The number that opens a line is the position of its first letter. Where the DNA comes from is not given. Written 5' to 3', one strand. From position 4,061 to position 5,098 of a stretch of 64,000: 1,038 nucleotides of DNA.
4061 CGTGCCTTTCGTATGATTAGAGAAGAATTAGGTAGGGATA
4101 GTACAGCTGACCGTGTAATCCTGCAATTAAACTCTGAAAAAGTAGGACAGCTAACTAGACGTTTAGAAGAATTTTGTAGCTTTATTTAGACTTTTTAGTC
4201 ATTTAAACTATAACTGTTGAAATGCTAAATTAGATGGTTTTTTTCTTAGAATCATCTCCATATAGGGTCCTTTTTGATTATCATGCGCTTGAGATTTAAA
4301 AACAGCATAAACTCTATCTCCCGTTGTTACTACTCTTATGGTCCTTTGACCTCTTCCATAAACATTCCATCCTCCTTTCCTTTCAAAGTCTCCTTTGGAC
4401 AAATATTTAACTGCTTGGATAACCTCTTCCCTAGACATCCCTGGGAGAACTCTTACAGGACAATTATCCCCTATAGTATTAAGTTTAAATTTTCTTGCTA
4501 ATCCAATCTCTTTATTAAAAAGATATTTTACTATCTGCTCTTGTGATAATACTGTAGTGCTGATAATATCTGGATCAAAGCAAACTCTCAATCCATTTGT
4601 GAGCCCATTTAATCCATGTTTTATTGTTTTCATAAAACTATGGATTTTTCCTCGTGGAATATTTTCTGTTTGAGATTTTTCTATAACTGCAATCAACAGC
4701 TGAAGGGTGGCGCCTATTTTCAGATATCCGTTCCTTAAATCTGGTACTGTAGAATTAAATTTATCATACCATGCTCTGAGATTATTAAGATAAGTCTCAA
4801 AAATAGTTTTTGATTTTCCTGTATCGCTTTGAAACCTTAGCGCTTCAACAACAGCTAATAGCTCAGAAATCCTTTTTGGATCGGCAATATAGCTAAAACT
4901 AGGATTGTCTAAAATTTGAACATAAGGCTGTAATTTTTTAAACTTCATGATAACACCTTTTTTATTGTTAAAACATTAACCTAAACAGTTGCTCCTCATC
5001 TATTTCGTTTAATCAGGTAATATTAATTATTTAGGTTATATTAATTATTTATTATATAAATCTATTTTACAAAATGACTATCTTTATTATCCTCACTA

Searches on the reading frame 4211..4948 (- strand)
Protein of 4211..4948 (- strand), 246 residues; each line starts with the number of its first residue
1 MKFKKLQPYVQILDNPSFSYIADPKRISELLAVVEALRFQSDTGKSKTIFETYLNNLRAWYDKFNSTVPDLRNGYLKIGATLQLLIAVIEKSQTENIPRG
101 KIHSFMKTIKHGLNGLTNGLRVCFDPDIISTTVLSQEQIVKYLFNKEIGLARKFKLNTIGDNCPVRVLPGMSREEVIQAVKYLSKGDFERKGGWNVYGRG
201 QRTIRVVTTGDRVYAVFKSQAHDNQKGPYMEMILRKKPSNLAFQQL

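Call 4: search_protein_families(library=pfam, proteins=[window:4211-4948:-], max_evalue=1)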
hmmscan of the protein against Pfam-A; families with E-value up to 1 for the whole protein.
window:4211-4948:- (246 aa): 1 family
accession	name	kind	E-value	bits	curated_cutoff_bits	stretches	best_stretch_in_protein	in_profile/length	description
PF08987.15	DUF1892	-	0.11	13.2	27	1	54-108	53-106/109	Protein of unknown function (DUF1892)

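Call 5: search_protein_families(library=ncbifam, proteins=[window:4211-4948:-], max_evalue=1)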
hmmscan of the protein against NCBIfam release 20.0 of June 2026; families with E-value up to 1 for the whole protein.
window:4211-4948:- (246 aa): 1 family
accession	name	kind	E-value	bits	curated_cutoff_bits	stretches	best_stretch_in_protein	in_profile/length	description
NF004404.0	PRK05758.2-5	equivalog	0.2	11.7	221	1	117-162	100-145/177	F0F1 ATP synthase subunit delta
